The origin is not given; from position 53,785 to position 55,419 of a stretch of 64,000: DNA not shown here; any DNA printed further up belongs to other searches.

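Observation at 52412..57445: Acyl-CoA carboxylase / mutase cluster interrupted by an rRNA methyltransferase, with atypical BCCP and B12-domain-less mutase subunit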

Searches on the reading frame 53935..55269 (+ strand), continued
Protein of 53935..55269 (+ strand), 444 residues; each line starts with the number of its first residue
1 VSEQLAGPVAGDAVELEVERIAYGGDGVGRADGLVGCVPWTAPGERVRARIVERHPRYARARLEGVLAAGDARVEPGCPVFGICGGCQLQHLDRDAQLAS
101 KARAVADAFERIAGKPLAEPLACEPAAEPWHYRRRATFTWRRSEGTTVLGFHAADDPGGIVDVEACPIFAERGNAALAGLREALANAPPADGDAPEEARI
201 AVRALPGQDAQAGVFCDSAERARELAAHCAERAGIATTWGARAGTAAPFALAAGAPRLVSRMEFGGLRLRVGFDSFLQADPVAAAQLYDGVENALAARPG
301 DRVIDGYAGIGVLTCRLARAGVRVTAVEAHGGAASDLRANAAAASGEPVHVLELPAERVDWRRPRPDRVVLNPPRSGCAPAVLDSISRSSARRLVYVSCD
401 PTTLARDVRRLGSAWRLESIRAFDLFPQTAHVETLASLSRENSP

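Call 16: find_encoding_contigs(protein=P0047, flank=8000, max_places=1)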
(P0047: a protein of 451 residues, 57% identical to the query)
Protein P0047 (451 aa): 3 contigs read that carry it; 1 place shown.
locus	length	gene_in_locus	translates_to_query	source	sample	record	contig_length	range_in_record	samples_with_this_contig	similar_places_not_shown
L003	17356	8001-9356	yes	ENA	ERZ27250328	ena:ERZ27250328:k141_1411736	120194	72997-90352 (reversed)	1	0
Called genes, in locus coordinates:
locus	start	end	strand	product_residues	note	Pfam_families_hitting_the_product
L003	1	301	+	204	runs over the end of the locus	PF01258:zf-dskA_traR (weak)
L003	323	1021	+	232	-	PF02224:Cytidylate_kin, PF13189:Cytidylate_kin2 (faint)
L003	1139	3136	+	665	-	PF13509:S1_2 (faint), PF21710:Spt6_S1 (faint), PF00575:S1, PF00575:S1, PF23459:S1_RRP5 (weak), PF00575:S1, PF23459:S1_RRP5, PF00575:S1, +1 more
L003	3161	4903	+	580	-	PF07719:TPR_2 (faint), PF13174:TPR_6 (faint), PF13432:TPR_16 (weak), PF13525:YfiO (weak), PF13458:Peripla_BP_6, PF01094:ANF_receptor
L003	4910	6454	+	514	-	PF01039:Carboxyl_trans, PF03255:ACCA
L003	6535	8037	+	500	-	PF00289:Biotin_carb_N, PF02786:CPSase_L_D2, PF07478:Dala_Dala_lig_C, PF02222:ATP-grasp, PF02785:Biotin_carb_C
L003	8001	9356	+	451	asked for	PF01938:TRAM (weak), PF05958:tRNA_U5-meth_tr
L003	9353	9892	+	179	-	PF25919:BSH_CusB (faint), PF00364:Biotin_lipoyl, PF25917:BSH_RND (weak), PF25973:BSH_CzcB (faint)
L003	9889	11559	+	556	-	PF01642:MM_CoA_mutase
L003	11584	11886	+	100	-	PF09723:Zn_ribbon_8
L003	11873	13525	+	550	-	PF03485:Arg_tRNA_synt_N, PF00750:tRNA-synt_1d, PF05746:DALR_1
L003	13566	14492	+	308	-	PF00294:PfkB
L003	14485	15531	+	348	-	PF00586:AIRS, PF02769:AIRS_C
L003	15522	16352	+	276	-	-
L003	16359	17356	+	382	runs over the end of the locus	PF00383:dCMP_cyt_deam_1, PF01872:RibD_C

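Call 17: find_encoding_contigs(protein=P0094, flank=8000, max_places=1)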
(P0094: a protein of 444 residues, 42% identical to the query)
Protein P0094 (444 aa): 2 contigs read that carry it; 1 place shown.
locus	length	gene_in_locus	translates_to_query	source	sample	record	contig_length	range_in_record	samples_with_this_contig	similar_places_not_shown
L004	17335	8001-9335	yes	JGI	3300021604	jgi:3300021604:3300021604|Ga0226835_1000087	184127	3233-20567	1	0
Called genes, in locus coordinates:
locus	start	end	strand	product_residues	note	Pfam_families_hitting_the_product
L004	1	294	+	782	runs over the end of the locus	PF00082:Peptidase_S8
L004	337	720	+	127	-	-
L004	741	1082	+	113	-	PF08850:DUF1820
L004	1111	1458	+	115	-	PF01740:STAS, PF13466:STAS_2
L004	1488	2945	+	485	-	PF17125:Methyltr_RsmF_N, PF01189:Methyltr_RsmB-F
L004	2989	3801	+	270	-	PF00175:NAD_binding_1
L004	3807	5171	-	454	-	PF01554:MatE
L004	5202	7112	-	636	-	PF02922:CBM_48, PF00128:Alpha-amylase, PF02806:Alpha-amylase_C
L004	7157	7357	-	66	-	-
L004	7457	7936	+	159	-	PF00578:AhpC-TSA, PF08534:Redoxin, PF02630:SCO1-SenC (faint)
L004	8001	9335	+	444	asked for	PF01938:TRAM (weak), PF05958:tRNA_U5-meth_tr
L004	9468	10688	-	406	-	-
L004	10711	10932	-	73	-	-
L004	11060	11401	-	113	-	PF03692:CxxCxxCC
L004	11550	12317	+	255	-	PF00005:ABC_tran, PF13304:AAA_21 (faint)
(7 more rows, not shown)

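Call 18: find_encoding_contigs(protein=P0098, flank=8000, max_places=1)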
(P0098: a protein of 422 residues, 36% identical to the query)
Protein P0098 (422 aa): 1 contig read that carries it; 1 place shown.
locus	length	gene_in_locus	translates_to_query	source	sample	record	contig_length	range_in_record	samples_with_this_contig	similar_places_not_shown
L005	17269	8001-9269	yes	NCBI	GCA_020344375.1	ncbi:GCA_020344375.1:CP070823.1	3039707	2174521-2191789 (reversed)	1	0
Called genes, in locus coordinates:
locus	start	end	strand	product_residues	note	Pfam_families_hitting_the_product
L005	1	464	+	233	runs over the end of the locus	PF02224:Cytidylate_kin, PF13189:Cytidylate_kin2 (weak), PF13207:AAA_17 (weak), PF13238:AAA_18 (faint)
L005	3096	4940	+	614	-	PF13458:Peripla_BP_6, PF01094:ANF_receptor (weak)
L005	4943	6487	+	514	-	PF01039:Carboxyl_trans, PF03255:ACCA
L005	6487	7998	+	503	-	PF00289:Biotin_carb_N, PF02222:ATP-grasp, PF02786:CPSase_L_D2, PF07478:Dala_Dala_lig_C, PF02785:Biotin_carb_C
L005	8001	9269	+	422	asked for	PF01938:TRAM (faint), PF05958:tRNA_U5-meth_tr, PF05175:MTS (weak), PF13649:Methyltransf_25 (weak), PF13847:Methyltransf_31 (weak)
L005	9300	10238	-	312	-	PF12849:PBP_like_2, PF12727:PBP_like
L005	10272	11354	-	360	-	PF07396:Porin_O_P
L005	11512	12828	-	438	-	PF00672:HAMP, PF00512:HisKA, PF02518:HATPase_c, PF13589:HATPase_c_3 (weak)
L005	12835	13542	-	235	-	PF00072:Response_reg, PF00486:Trans_reg_C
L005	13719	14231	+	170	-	PF25917:BSH_RND, PF00364:Biotin_lipoyl, PF25973:BSH_CzcB (faint)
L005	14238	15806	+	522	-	PF01642:MM_CoA_mutase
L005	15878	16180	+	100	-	PF09723:Zn_ribbon_8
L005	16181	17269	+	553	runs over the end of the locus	PF03485:Arg_tRNA_synt_N, PF00133:tRNA-synt_1 (faint), PF00750:tRNA-synt_1d, PF09334:tRNA-synt_1g (faint), PF05746:DALR_1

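Call 19: find_encoding_contigs(protein=P0111, flank=8000, max_places=1)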
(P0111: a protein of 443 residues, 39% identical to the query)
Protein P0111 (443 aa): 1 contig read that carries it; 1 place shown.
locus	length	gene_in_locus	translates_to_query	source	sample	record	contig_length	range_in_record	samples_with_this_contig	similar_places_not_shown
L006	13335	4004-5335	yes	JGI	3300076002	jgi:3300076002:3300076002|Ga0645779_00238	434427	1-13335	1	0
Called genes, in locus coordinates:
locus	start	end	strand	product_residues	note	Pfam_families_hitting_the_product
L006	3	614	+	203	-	?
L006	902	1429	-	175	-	PF02577:BFN_dom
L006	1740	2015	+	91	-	PF04014:MazE_antitoxin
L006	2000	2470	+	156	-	PF01850:PIN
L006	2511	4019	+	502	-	PF00289:Biotin_carb_N, PF02222:ATP-grasp, PF02786:CPSase_L_D2, PF07478:Dala_Dala_lig_C, PF02785:Biotin_carb_C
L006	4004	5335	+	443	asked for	PF01938:TRAM, PF13649:Methyltransf_25 (weak), PF05958:tRNA_U5-meth_tr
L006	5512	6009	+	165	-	PF25917:BSH_RND (faint), PF25919:BSH_CusB (faint), PF00364:Biotin_lipoyl, PF25973:BSH_CzcB (faint)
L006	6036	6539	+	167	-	PF05163:DinB, PF12867:DinB_2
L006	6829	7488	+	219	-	-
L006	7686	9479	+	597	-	PF01642:MM_CoA_mutase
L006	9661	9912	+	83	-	PF05168:HEPN (weak)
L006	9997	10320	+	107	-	PF01909:NTP_transf_2 (weak)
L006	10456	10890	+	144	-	-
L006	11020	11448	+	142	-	-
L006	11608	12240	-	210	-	-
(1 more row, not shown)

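Call 41: search_solved_structures(query=window:53935-55269:+, max_evalue=0.00001, show_alignments=3)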
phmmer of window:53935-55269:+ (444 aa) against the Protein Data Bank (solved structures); distinct sequences matched with E-value up to 0.00001: 8.
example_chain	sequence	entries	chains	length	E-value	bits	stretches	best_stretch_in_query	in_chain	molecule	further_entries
1uwv_A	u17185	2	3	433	4e-39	138.3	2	18-185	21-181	23S RRNA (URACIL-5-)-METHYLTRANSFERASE RUMA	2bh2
2jjq_A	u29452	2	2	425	2.8e-32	115.8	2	274-438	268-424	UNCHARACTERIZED RNA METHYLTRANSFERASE PYRAB10780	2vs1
5xj1_A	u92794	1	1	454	8.5e-29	104.3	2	270-440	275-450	Uncharacterized RNA methyltransferase SP_1029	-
5xj2_A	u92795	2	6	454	2.2e-28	102.9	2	270-440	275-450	Uncharacterized RNA methyltransferase SP_1029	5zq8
5zq0_A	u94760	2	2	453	2.5e-28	102.7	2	270-440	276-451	Uncharacterized RNA methyltransferase SP_1029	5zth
5zq1_A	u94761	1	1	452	2.5e-28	102.7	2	270-440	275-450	Uncharacterized RNA methyltransferase SP_1029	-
8z62_A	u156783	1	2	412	2.6e-24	89.5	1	37-440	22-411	23S rRNA (uracil(747)-C(5))-methyltransferase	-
3bt7_A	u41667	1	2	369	5.6e-08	35.7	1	286-434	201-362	tRNA (uracil-5-)-methyltransferase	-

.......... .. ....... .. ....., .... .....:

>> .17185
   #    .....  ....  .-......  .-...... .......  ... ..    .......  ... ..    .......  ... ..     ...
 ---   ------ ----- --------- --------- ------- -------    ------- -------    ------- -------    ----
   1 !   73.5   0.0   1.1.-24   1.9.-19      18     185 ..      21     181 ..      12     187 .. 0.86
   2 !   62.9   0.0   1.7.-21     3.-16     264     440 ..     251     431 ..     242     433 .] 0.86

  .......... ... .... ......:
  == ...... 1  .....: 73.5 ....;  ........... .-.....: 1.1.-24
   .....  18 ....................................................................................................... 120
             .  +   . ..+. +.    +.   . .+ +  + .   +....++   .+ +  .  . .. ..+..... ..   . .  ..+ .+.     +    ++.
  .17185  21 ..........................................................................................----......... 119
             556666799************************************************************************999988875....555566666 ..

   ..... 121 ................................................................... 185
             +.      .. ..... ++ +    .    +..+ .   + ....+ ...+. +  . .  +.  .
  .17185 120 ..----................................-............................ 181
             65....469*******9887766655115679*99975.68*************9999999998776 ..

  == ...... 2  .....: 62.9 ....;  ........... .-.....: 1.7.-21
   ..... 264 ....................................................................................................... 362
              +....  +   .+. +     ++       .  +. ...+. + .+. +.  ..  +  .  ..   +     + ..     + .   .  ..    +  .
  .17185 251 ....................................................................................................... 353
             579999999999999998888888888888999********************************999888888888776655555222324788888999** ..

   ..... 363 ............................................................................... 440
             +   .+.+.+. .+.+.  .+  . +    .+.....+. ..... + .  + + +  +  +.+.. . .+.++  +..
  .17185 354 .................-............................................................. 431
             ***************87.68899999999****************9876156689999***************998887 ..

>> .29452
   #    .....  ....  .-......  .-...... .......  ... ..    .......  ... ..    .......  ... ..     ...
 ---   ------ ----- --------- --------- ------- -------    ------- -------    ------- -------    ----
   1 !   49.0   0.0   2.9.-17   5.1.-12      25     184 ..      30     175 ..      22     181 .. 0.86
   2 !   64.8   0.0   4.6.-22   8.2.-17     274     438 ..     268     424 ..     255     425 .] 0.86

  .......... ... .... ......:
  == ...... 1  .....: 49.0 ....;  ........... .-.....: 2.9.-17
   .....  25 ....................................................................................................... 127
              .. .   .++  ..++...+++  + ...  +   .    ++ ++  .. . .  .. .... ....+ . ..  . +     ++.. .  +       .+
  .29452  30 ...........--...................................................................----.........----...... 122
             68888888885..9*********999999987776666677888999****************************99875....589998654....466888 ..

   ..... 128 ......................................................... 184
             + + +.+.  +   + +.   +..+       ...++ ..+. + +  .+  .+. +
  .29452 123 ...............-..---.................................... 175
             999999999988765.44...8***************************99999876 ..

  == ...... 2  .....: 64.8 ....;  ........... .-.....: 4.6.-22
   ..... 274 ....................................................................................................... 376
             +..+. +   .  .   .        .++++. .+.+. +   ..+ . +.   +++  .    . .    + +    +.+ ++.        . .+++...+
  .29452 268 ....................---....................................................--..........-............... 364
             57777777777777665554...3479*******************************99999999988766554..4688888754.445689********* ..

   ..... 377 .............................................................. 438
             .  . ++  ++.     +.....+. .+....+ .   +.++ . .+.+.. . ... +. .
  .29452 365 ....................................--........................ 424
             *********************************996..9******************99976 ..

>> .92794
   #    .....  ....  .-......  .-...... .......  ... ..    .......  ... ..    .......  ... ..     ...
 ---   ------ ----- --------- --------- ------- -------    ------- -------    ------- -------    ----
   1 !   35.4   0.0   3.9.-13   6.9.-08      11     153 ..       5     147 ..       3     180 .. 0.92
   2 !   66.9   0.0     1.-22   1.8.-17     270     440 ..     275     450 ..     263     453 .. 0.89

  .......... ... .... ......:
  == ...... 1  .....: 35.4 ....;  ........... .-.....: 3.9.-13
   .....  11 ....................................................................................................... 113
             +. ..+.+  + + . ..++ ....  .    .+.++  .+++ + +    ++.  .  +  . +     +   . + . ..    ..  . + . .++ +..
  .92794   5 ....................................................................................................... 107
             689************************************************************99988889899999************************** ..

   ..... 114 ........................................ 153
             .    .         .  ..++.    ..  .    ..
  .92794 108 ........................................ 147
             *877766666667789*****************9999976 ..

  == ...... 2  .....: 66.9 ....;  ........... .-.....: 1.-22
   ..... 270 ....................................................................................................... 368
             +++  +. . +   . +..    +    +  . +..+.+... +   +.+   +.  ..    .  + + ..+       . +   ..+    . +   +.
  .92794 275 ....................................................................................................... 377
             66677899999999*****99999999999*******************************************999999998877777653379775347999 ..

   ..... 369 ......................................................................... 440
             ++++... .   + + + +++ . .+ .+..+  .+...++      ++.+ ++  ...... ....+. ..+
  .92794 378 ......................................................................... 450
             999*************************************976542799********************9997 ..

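Call 54: find_encoding_contigs(protein=P0115, flank=6000, max_places=1)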
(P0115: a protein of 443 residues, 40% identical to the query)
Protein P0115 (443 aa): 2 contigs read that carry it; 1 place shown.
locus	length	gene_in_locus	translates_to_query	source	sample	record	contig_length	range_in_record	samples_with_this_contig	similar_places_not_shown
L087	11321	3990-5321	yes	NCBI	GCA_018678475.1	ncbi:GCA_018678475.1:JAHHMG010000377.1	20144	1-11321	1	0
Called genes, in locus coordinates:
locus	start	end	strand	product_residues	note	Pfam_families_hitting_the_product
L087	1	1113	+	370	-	PF01039:Carboxyl_trans, PF03255:ACCA (weak)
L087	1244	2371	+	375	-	PF00595:PDZ (faint), PF13180:PDZ_2 (weak), PF17820:PDZ_6 (weak), PF13180:PDZ_2, PF17820:PDZ_6 (weak)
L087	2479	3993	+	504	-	PF00289:Biotin_carb_N, PF02222:ATP-grasp, PF02786:CPSase_L_D2, PF07478:Dala_Dala_lig_C, PF02785:Biotin_carb_C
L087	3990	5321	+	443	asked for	PF01938:TRAM, PF05958:tRNA_U5-meth_tr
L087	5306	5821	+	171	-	PF25917:BSH_RND (faint), PF00364:Biotin_lipoyl, PF25973:BSH_CzcB (faint)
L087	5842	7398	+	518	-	PF01642:MM_CoA_mutase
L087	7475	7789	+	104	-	PF09723:Zn_ribbon_8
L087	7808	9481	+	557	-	PF03485:Arg_tRNA_synt_N, PF00750:tRNA-synt_1d, PF05746:DALR_1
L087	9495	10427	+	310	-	PF00294:PfkB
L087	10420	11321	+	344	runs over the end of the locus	PF00586:AIRS, PF02769:AIRS_C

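Call 55: find_encoding_contigs(protein=P0084, flank=6000, max_places=1)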
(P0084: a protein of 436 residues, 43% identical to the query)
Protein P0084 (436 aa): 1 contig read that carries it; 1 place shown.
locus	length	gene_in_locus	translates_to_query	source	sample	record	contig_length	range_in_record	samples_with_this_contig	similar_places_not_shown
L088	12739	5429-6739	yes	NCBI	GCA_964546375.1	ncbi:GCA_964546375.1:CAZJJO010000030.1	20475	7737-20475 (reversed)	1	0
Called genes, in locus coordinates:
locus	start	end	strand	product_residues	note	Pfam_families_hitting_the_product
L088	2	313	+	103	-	?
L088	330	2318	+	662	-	PF13458:Peripla_BP_6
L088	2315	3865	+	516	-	PF01039:Carboxyl_trans, PF03255:ACCA (weak)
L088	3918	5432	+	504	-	PF00289:Biotin_carb_N, PF02222:ATP-grasp, PF02786:CPSase_L_D2, PF07478:Dala_Dala_lig_C, PF02785:Biotin_carb_C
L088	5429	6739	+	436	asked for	PF01938:TRAM (weak), PF05958:tRNA_U5-meth_tr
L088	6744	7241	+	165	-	PF25917:BSH_RND (faint), PF25919:BSH_CusB (faint), PF00364:Biotin_lipoyl, PF25973:BSH_CzcB (faint), PF25984:BSH_YknX (faint)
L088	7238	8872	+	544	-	PF01642:MM_CoA_mutase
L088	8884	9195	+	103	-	PF09723:Zn_ribbon_8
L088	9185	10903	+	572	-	PF03485:Arg_tRNA_synt_N, PF00750:tRNA-synt_1d, PF01921:tRNA-synt_1f (faint), PF05746:DALR_1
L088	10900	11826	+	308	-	PF00294:PfkB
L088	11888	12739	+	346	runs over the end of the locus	PF00586:AIRS, PF02769:AIRS_C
